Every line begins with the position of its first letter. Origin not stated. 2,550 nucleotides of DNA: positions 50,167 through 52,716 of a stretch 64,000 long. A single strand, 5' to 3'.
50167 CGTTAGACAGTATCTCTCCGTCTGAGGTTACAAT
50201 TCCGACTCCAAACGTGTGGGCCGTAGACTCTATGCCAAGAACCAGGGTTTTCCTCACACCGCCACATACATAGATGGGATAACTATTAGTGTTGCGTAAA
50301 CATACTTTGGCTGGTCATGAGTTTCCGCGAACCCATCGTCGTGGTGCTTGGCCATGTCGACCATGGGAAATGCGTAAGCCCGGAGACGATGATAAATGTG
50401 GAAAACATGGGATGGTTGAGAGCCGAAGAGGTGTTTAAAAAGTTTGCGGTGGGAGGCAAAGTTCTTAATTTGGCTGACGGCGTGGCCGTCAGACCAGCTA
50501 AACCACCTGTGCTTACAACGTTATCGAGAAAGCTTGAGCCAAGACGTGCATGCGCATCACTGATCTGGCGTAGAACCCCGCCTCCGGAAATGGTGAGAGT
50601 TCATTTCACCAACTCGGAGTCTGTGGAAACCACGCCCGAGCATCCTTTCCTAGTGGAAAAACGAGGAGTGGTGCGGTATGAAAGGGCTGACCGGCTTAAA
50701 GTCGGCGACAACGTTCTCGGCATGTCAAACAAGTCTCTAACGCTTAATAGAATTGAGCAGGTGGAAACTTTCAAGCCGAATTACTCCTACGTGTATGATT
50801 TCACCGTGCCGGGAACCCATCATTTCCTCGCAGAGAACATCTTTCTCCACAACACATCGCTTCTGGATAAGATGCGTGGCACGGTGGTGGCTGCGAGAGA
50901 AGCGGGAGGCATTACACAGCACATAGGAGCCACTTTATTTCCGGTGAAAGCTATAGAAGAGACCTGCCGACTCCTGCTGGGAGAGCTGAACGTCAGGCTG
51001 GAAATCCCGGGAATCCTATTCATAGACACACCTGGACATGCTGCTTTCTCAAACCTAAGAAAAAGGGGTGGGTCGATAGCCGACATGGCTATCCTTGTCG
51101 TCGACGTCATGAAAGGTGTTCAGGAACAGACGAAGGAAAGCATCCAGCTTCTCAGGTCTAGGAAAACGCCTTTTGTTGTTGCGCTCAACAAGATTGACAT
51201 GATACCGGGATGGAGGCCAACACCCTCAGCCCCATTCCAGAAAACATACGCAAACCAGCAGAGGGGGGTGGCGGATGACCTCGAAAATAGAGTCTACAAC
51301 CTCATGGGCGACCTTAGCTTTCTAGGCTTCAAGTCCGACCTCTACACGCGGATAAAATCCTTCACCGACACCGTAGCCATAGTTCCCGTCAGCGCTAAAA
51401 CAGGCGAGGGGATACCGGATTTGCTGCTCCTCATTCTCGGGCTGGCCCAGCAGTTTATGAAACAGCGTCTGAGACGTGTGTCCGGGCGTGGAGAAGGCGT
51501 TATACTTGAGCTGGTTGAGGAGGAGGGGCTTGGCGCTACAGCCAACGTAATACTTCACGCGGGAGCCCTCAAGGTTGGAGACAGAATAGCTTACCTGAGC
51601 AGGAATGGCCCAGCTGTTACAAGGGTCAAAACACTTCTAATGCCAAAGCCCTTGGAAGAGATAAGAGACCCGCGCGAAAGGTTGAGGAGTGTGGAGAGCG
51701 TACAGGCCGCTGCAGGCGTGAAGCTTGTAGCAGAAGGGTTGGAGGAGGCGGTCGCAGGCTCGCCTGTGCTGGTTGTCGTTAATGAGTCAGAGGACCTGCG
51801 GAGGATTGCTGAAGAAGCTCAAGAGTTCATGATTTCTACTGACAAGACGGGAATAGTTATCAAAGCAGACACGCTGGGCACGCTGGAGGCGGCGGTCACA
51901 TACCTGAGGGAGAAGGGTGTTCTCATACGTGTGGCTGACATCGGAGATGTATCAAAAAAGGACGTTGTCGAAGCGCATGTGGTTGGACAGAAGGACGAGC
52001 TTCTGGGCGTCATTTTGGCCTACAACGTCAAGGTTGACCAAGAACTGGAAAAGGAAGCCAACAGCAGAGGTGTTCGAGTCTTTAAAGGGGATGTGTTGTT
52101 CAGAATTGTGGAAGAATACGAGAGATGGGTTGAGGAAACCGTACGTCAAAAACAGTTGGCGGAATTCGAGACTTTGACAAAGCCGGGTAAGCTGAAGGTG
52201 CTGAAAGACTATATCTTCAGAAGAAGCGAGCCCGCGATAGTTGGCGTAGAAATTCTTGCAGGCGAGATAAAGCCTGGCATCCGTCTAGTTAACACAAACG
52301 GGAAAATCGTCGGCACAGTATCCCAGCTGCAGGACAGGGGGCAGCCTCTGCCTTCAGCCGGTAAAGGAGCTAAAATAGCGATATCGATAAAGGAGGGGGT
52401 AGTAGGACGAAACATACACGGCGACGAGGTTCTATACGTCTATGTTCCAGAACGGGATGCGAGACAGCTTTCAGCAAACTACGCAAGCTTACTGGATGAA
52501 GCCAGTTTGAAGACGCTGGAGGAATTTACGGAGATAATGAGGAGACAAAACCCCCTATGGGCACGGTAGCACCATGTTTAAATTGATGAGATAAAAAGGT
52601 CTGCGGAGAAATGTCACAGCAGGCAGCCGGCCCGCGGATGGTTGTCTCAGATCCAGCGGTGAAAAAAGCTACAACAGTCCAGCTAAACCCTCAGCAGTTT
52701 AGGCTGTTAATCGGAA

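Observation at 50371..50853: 161-aa mini-intein in the P-loop of aIF5B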

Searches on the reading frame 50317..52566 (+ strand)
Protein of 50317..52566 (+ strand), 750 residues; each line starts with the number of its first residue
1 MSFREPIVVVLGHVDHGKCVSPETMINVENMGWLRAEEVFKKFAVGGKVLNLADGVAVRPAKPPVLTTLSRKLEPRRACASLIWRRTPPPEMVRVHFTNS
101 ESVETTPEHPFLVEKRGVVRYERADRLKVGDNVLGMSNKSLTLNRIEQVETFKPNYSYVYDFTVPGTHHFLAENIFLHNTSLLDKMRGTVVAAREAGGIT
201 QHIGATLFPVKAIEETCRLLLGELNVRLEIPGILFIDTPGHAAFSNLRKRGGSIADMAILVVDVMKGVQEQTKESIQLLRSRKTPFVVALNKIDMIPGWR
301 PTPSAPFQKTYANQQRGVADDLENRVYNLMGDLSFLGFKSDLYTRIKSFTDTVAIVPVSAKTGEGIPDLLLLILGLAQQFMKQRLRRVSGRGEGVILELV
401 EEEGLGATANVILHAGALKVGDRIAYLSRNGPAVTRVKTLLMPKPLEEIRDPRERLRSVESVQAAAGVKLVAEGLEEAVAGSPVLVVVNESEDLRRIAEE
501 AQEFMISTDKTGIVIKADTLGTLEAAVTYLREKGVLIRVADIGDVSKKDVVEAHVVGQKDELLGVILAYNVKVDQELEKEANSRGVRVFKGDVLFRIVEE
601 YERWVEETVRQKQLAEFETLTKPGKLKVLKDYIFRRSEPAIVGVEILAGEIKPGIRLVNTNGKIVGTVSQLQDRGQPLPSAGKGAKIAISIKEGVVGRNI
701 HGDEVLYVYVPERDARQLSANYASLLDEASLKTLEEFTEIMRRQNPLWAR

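Call 3: search_protein_families(library=pfam, proteins=[window:50317-52566:+], max_evalue=0.1)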
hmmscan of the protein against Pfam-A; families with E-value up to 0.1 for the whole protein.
window:50317-52566:+ (750 aa): 9 families
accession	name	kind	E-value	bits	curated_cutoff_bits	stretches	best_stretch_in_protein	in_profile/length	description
PF00009.33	GTP_EFTU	-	3.3e-30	105.5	26.5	1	193-376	49-185/188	Elongation factor Tu GTP binding domain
PF14578.12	GTP_EFTU_D4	-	7.7e-30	103.1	23.8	1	622-707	1-86/86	Elongation factor Tu domain 4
PF11987.13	IF-2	-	2.4e-14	53.7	27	1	493-602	11-117/117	Translation-initiation factor 2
PF14890.11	Intein_splicing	-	5.2e-11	43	35.8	2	139-179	116-155/155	Intein splicing domain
PF03144.31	GTP_EFTU_D2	-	9.2e-09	36.1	30.3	1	406-483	1-71/73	Elongation factor Tu domain 2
PF07591.16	PT-HINT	-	1.3e-05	25.9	27.7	1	97-171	55-121/137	Pretoxin HINT domain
PF01926.29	MMR_HSR1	-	9.5e-05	22.9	21.9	1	230-292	45-113/113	50S ribosome-binding GTPase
PF03029.23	ATP_bind_1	-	0.004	17.4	27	1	204-373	66-234/240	Conserved hypothetical ATP binding protein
PF01210.29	NAD_Gly3P_dh_N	-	0.025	15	23.1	0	428-511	19-97/158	NAD-dependent glycerol-3-phosphate dehydrogenase N-terminus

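Call 4: search_protein_families(library=ncbifam, proteins=[window:50317-52566:+], max_evalue=0.1)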
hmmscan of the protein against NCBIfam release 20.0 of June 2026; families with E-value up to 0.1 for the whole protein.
window:50317-52566:+ (750 aa): 47 families (the best 25 are shown)
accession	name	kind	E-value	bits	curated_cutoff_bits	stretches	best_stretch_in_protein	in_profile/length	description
NF011418.0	PRK14845.1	equivalog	1.4e-239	797.8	756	2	141-750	438-1049/1049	translation initiation factor IF-2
NF003078.0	PRK04004.1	equivalog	4.3e-232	772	468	2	179-749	24-597/598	translation initiation factor IF-2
TIGR00491.2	aIF-2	equivalog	2.5e-217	723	554.75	1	3-750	2-591/591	translation initiation factor IF-2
TIGR00487.1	IF-2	equivalog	1.6e-44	152.7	424.4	2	179-295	100-199/587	translation initiation factor IF-2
TIGR00475.1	selB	equivalog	1.9e-13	50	242.25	1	233-295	52-115/581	selenocysteine-specific translation elongation factor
TIGR00231.1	small_GTP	domain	2.3e-13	50.3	42.5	1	180-296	17-125/164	GTP-binding protein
NF001964.0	PRK00741.1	equivalog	5.4e-11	41.6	473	1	235-294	85-144/529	peptide chain release factor 3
NF009892.0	PRK13351.1-3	equivalog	7.4e-10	37.9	640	1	233-295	75-137/623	elongation factor G-like protein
NF008969.0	PRK12317.1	subfamily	1.6e-09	36.9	502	1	235-296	89-153/426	elongation factor 1-alpha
TIGR00503.1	prfC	equivalog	2.8e-09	35.9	466.95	1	235-294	84-143/527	peptide chain release factor 3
NF011302.0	PRK14714.1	equivalog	4.8e-09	34.3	1791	1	85-179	1002-1100/1350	DNA-directed DNA polymerase II large subunit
NF012153.1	tet_protect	equivalog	5.8e-09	34.7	775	1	235-295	69-129/614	tetracycline resistance ribosomal protection protein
NF003478.0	PRK05124.1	equivalog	7.5e-09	34.7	590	1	236-296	112-173/475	sulfate adenylyltransferase subunit CysN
TIGR01393.1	lepA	equivalog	2e-08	33.1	533.9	1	234-295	73-134/595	translation elongation factor 4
TIGR00483.1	EF-1_alpha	equivalog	2.9e-08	32.6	540.1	1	234-296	88-154/427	translation elongation factor EF-1 subunit alpha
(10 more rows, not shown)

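Call 6: find_homologous_proteins(query=window:50317-52566:+, max_evalue=1e-10)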
Query window:50317-52566:+ (750 aa): 7999 proteins with E <= 1e-10 among 8000 candidates; the best 120 are listed.
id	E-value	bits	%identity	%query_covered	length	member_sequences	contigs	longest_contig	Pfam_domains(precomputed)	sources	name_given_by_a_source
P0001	0.0e+0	1650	100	100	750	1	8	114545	PF07591.16,PF11987.14,PF14578.13,PF00009.34,PF03144.32,PF14890.12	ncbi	ncbi:MAG: translation initiation factor IF-2 [Candidatus Caldarchaeum sp.]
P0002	0.0e+0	1581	96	100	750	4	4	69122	PF11987.14,PF14578.13,PF00009.34,PF03144.32,PF14890.12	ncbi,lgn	ncbi:MAG: translation initiation factor IF-2 [Candidatus Caldarchaeum sp.]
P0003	0.0e+0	1389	83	100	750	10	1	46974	PF11987.14,PF14578.13,PF00009.34,PF03144.32,PF14890.12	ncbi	ncbi:MAG: translation initiation factor IF-2 [Candidatus Caldarchaeum sp.]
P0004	0.0e+0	1255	76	99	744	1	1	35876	PF11987.14,PF14578.13,PF00009.34,PF14890.12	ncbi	-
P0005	0.0e+0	1224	73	100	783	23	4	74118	PF11987.14,PF14578.13,PF00009.34,PF03144.32,PF14890.12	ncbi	ncbi:MAG: translation initiation factor IF-2 [Candidatus Caldarchaeum sp.]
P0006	0.0e+0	1195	71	100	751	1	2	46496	PF11987.14,PF14578.13,PF00009.34,PF03144.32,PF14890.12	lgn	-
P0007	0.0e+0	1193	71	100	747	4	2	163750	PF11987.14,PF14578.13,PF00009.34,PF03144.32,PF14890.12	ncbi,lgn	ncbi:MAG: translation initiation factor IF-2 [Candidatus Caldarchaeum sp.]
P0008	0.0e+0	1190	71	100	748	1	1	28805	PF11987.14,PF14578.13,PF00009.34,PF14890.12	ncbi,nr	ncbi:MAG: translation initiation factor IF-2 [Candidatus Caldarchaeum sp.]|nr:translation initiation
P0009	0.0e+0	1188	70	100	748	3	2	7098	PF11987.14,PF14578.13,PF00009.34,PF14890.12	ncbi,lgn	ncbi:MAG: translation initiation factor IF-2 [Candidatus Caldarchaeum sp.]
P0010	0.0e+0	1185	70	100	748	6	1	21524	PF11987.14,PF14578.13,PF00009.34,PF03144.32,PF14890.12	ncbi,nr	ncbi:MAG: translation initiation factor IF-2 [Candidatus Caldarchaeum sp.]|nr:translation initiation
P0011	0.0e+0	1181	70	100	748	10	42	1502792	PF11987.14,PF14578.13,PF00009.34,PF14890.12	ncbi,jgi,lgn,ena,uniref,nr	ncbi:MAG: translation initiation factor IF-2 [Candidatus Caldarchaeum sp.]|uniref:Probable translati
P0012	0.0e+0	1179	71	100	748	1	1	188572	PF11987.14,PF14578.13,PF00009.34,PF03144.32,PF14890.12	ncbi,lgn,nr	ncbi:MAG: translation initiation factor IF-2 [Candidatus Caldarchaeum sp.]|nr:translation initiation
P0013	0.0e+0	1036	62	100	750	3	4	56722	PF11987.14,PF14578.13,PF00009.34,PF14890.12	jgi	jgi:translation initiation factor 5B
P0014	0.0e+0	1024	63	100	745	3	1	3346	PF11987.14,PF14578.13,PF00009.34,PF14890.12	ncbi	ncbi:MAG: translation initiation factor IF-2, partial [Nitrososphaerota archaeon]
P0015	0.0e+0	1020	62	100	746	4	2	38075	PF11987.14,PF14578.13,PF00009.34,PF03144.32,PF14890.12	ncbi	ncbi:MAG: translation initiation factor IF-2 [Nitrososphaerota archaeon]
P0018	0.0e+0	1016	78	76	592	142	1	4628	PF01926.30,PF11987.14,PF14578.13,PF00009.34,PF03144.32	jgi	jgi:translation initiation factor 5B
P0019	2.0e-297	1007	77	76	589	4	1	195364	PF01926.30,PF11987.14,PF14578.13,PF00009.34,PF03144.32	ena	-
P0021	2.8e-269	913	60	83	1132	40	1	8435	PF11987.14,PF14578.13,PF00009.34,PF14528.12,PF03144.32,PF14890.12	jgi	-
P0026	5.6e-259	879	61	80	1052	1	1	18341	PF11987.14,PF14578.13,PF00009.34,PF14528.12,PF03144.32,PF14890.12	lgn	-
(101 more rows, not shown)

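Call 34: find_encoding_contigs(protein=P0002, flank=3000, max_places=2)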
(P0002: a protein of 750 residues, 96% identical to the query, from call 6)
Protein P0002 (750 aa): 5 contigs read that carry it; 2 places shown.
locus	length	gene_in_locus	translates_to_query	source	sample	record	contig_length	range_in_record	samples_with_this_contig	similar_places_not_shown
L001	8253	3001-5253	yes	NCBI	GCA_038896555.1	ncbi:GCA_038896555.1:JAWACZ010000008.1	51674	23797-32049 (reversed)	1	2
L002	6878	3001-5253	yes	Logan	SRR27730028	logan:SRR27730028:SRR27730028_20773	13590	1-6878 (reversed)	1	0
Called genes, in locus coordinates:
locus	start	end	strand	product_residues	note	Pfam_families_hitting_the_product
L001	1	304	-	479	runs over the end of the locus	PF01368:DHH, PF21763:DHH_CID, PF02272:DHHA1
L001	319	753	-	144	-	PF08069:Ribosomal_S13_N, PF00312:Ribosomal_S15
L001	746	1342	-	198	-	PF01725:Ham1p_like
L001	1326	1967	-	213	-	PF06293:Kdo (faint), PF01163:RIO1 (weak), PF00069:Pkinase (faint)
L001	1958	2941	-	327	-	PF00814:TsaD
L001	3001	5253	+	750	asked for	PF14890:Intein_splicing (faint), PF03144:GTP_EFTU_D2 (faint), PF00009:GTP_EFTU, PF11987:IF-2, PF14578:GTP_EFTU_D4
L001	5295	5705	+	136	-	PF01092:Ribosomal_S6e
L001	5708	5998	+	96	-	PF01282:Ribosomal_S24e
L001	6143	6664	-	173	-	PF04019:DUF359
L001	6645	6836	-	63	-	PF06093:Spt4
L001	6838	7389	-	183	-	PF03876:SHS2_Rpb7-N, PF00575:S1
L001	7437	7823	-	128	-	PF18477:PIN_9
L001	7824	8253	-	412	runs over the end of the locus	PF00009:GTP_EFTU, PF03144:GTP_EFTU_D2 (weak), PF09173:eIF2_C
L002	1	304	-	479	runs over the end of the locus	PF01368:DHH, PF21763:DHH_CID, PF02272:DHHA1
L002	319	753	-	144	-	PF08069:Ribosomal_S13_N, PF00312:Ribosomal_S15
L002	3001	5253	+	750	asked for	PF14890:Intein_splicing (faint), PF03144:GTP_EFTU_D2 (faint), PF00009:GTP_EFTU, PF11987:IF-2, PF14578:GTP_EFTU_D4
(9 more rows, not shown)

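Call 35: find_encoding_contigs(protein=P0003, flank=3000, max_places=2)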
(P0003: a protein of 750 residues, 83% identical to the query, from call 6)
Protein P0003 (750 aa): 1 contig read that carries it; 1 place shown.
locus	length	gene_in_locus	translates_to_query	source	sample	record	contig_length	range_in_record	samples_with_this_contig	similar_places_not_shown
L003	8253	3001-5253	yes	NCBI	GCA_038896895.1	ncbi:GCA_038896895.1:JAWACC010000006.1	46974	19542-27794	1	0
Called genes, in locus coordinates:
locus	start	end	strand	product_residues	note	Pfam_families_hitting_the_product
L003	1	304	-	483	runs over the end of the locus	PF01368:DHH, PF21763:DHH_CID, PF02272:DHHA1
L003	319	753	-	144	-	PF08069:Ribosomal_S13_N, PF00312:Ribosomal_S15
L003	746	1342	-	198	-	PF01725:Ham1p_like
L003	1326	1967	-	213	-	PF06293:Kdo (faint), PF01636:APH (faint), PF01163:RIO1 (weak)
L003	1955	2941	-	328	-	PF00814:TsaD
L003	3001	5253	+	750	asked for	PF14890:Intein_splicing (faint), PF03144:GTP_EFTU_D2 (faint), PF00009:GTP_EFTU, PF11987:IF-2, PF14578:GTP_EFTU_D4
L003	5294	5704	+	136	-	PF01092:Ribosomal_S6e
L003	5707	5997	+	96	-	PF01282:Ribosomal_S24e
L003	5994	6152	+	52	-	PF01599:Ribosomal_S27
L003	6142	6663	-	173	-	PF04019:DUF359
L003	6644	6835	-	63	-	PF06093:Spt4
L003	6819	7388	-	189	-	PF03876:SHS2_Rpb7-N, PF00575:S1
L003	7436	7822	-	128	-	PF01850:PIN (faint), PF18477:PIN_9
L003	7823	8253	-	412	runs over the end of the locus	PF00009:GTP_EFTU, PF03144:GTP_EFTU_D2 (weak), PF09173:eIF2_C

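Call 36: find_encoding_contigs(protein=P0019, flank=3000, max_places=1)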
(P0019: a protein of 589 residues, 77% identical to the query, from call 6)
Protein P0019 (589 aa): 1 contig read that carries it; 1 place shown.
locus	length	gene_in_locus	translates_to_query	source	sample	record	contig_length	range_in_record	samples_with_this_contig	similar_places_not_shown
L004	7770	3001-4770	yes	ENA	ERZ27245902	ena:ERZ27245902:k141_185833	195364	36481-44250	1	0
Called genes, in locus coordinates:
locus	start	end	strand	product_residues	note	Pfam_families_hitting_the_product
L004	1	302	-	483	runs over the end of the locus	PF01368:DHH, PF21763:DHH_CID, PF02272:DHHA1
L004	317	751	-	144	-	PF08069:Ribosomal_S13_N, PF00312:Ribosomal_S15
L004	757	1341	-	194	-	PF01725:Ham1p_like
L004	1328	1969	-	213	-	PF06293:Kdo (faint), PF01163:RIO1 (weak), PF01636:APH (faint), PF00069:Pkinase (weak)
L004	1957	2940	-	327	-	PF00814:TsaD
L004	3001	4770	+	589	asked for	PF00009:GTP_EFTU, PF01926:MMR_HSR1 (weak), PF03144:GTP_EFTU_D2 (faint), PF11987:IF-2, PF14578:GTP_EFTU_D4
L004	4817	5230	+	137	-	PF01092:Ribosomal_S6e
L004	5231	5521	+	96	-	PF01282:Ribosomal_S24e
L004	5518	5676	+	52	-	PF01599:Ribosomal_S27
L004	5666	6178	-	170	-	PF04019:DUF359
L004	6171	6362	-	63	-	PF06093:Spt4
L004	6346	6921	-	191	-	PF03876:SHS2_Rpb7-N, PF00575:S1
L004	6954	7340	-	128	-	PF18477:PIN_9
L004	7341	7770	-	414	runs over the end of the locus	PF00009:GTP_EFTU, PF03144:GTP_EFTU_D2 (weak), PF09173:eIF2_C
